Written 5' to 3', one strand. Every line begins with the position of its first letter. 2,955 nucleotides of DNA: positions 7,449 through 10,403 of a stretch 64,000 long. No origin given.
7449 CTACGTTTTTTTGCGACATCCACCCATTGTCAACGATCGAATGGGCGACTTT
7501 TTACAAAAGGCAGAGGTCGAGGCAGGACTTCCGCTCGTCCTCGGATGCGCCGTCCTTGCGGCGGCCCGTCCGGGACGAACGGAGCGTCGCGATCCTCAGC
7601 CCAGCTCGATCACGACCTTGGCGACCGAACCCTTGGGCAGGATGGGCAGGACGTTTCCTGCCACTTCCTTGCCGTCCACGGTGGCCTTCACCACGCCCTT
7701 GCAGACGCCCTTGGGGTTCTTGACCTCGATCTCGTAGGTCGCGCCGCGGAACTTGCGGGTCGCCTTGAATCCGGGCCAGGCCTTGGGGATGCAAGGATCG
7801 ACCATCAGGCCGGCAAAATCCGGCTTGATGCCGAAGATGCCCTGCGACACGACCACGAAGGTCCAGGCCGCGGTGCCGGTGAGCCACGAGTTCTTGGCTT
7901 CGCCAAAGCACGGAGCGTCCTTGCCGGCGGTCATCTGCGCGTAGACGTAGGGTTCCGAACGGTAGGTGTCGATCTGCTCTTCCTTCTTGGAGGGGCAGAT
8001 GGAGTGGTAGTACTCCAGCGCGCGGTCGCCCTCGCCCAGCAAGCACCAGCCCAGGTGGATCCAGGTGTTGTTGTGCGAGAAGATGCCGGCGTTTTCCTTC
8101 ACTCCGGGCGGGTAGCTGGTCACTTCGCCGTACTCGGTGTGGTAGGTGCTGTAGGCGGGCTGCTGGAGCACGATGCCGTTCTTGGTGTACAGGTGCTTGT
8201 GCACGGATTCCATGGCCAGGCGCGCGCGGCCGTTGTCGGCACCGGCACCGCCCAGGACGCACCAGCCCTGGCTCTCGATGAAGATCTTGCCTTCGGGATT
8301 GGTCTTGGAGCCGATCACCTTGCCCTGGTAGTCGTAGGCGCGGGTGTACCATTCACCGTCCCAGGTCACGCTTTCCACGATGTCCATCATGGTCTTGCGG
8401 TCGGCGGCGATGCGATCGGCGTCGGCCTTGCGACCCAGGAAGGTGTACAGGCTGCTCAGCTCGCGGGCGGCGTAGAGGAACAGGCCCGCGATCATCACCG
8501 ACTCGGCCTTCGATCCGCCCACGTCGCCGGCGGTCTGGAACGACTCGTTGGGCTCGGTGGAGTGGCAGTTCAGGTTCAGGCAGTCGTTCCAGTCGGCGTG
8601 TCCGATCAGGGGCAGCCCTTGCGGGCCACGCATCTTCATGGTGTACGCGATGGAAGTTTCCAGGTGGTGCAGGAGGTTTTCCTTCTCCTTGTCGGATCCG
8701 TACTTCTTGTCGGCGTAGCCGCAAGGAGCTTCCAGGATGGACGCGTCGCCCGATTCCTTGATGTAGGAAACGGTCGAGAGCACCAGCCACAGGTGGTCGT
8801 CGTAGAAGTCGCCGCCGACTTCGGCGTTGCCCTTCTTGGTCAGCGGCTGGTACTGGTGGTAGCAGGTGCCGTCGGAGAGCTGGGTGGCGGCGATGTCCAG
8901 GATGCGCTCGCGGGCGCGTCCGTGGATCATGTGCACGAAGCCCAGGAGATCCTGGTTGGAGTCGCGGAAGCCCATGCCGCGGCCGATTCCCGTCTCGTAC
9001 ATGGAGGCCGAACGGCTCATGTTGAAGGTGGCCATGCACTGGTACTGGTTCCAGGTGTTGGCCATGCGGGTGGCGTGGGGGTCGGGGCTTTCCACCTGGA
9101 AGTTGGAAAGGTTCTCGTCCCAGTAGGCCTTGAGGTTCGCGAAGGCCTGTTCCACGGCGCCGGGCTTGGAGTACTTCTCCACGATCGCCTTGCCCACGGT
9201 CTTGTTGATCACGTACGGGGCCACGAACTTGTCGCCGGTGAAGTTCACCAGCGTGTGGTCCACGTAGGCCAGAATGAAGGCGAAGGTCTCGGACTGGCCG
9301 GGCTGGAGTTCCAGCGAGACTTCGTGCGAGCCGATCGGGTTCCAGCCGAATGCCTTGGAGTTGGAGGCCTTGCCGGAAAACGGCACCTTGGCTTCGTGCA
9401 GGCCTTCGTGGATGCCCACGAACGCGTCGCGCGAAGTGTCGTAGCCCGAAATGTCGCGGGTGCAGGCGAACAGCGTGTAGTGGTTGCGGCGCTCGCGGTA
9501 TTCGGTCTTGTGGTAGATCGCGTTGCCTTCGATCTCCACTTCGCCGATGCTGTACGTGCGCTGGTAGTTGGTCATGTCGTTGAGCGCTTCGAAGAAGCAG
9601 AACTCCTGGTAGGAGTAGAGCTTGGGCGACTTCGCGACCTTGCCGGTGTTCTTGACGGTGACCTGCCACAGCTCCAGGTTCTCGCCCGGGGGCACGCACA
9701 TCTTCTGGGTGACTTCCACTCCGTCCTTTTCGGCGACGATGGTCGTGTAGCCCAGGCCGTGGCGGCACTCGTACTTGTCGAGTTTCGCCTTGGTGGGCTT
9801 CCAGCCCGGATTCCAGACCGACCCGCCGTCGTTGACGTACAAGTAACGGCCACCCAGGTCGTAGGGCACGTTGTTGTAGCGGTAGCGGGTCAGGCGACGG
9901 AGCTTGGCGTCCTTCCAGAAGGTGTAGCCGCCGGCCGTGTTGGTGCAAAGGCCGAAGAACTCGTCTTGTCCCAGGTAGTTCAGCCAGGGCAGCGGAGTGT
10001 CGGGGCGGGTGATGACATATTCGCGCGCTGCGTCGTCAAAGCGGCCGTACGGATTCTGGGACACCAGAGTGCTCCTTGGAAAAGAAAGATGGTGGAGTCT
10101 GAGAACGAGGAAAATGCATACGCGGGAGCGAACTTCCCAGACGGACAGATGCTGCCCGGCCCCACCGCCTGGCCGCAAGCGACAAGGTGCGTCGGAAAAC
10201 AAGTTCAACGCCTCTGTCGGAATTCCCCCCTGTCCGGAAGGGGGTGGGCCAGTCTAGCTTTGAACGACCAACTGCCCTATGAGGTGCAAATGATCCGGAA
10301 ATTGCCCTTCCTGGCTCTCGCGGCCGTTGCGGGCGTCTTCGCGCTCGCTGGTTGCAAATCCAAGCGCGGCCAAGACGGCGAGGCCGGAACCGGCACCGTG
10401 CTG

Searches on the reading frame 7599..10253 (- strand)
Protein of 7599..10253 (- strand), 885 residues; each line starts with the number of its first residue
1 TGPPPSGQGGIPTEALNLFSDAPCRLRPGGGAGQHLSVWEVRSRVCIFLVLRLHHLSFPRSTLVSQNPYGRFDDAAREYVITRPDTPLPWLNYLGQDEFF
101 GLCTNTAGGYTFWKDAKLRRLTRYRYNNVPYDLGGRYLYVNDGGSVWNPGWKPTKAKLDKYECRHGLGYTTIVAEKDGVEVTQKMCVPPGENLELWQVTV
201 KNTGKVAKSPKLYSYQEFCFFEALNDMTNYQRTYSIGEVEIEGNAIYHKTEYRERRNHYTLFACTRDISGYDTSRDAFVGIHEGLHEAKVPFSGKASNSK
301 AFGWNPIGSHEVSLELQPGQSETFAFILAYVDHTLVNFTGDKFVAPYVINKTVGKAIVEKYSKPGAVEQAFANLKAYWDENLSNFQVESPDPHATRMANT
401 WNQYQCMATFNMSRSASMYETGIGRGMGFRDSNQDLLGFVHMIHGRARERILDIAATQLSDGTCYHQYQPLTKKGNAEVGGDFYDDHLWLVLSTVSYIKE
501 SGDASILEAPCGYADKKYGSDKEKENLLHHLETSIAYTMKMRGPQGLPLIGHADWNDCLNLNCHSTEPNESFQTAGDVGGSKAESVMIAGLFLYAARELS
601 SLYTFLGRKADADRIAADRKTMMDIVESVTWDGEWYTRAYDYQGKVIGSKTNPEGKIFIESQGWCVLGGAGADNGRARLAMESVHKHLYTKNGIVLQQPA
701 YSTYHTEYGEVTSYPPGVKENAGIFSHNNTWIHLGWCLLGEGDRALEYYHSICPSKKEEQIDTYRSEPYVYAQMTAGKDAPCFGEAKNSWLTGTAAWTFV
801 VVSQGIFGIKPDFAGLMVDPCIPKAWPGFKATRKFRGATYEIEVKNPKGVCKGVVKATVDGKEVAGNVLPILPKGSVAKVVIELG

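Call 23: search_protein_families(library=pfam, proteins=[window:7599-10253:-], max_evalue=0.0001)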
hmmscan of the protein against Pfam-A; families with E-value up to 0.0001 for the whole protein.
window:7599-10253:- (885 aa): 2 families
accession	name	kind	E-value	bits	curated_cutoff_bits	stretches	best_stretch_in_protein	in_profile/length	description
PF17167.11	Glyco_hydro_94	-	4.7e-146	487.2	27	1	377-808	1-420/420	Glycosyl hydrolase 94 superfamily, catalytic domain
PF06165.18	GH94_b-supersand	-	1.4e-74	251.2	23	1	87-328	1-250/251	Glycosyl hydrolase 94, supersandwich domain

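Call 53: find_related_loci(query=window:7599-10253:-, collection=genome_contigs, flank=2000)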
Query window:7599-10253:- (885 aa) in genome_contigs; peptide patterns used: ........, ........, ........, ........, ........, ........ (x = any residue, [..] = any of these).
498 stretches matched a pattern; 478 encode a relative of the query (tblastn E <= 1e-3); the best 80 are kept; 80 distinct loci.
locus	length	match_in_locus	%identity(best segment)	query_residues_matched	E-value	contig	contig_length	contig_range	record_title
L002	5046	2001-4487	97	57-885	0e+0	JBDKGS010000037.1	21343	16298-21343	MAG: Fibrobacterota bacterium isolate flintriver_2019_sw_WHONDRS-S19S_0015_A_bin.24 scaffold_0000427, whole genome shotg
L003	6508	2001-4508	95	49-885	0e+0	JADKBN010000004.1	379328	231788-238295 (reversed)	MAG: Fibrobacteres bacterium isolate OdNE_18-Q3-R46-58_BAT3C.189 tig00001962-10-3822180, whole genome shotgun sequence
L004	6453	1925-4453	94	55-885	0e+0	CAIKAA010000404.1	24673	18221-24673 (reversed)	MAG: uncultured Fibrobacteres bacterium isolate AlinenLipids_bin-2509 genome assembly, contig: bin-2509:404/600, whole g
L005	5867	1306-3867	89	34-885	0e+0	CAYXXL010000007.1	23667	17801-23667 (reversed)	MAG TPA_asm: uncultured Fibrobacteria bacterium isolate binchicken_co3_538 genome assembly, contig: NODE_6760_length_236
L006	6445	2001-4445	91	67-885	0e+0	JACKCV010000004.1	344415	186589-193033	MAG: Fibrobacteria bacterium isolate HK-STAS-FIBR-1 HK-STAS-FIBR-1_4, whole genome shotgun sequence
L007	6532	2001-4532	80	53-885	0e+0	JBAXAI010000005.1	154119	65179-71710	MAG: Spirochaetales bacterium isolate ELA137 MAG137_5, whole genome shotgun sequence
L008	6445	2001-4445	80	67-882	0e+0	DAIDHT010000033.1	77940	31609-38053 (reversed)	MAG TPA_asm: Spirochaetales bacterium isolate clean1873 k141_1452164, whole genome shotgun sequence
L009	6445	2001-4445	80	67-882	0e+0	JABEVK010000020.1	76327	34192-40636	MAG: Spirochaetales bacterium isolate MAG 30 k99_97818, whole genome shotgun sequence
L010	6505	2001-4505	78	43-885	0e+0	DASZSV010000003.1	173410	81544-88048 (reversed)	MAG TPA_asm: Steroidobacteraceae bacterium isolate SMAG_U6059 k141_801984, whole genome shotgun sequence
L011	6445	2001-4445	79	67-882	0e+0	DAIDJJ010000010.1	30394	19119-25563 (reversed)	MAG TPA_asm: Spirochaetales bacterium isolate clean382 NODE_10_length_30394_cov_3.705908, whole genome shotgun sequence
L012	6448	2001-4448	79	67-885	0e+0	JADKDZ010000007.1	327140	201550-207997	MAG: Uliginosibacterium sp. isolate OdNW_18-Q3-R42-56_MAXAC.029 tig00003105-10-3265440, whole genome shotgun sequence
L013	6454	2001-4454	77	64-885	0e+0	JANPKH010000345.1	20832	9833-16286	MAG: Gammaproteobacteria bacterium isolate VAR_61_metabat_259_sub VAR_61_k141_3936300, whole genome shotgun sequence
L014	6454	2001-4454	77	64-885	0e+0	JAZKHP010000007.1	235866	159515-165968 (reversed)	MAG: Pseudomonadota bacterium isolate DC_SW_03_SPN07022020-bin023 DCSW031SPN_B023_0_000000000007, whole genome shotgun s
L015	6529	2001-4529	75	42-885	0e+0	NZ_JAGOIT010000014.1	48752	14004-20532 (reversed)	MAG: Propionivibrio sp. isolate Go_UH_bin_138 Go_UH_264_length_48752_cov_24.235393, whole genome shotgun sequence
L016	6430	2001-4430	77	67-884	0e+0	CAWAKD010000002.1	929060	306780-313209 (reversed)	MAG: uncultured delta proteobacterium isolate MFD02416.bin.1.176 genome assembly, contig: contig_19340, whole genome sho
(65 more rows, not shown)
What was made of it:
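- GH94 is 89-97% identical to Fibrobacterota MAGs (call 53).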
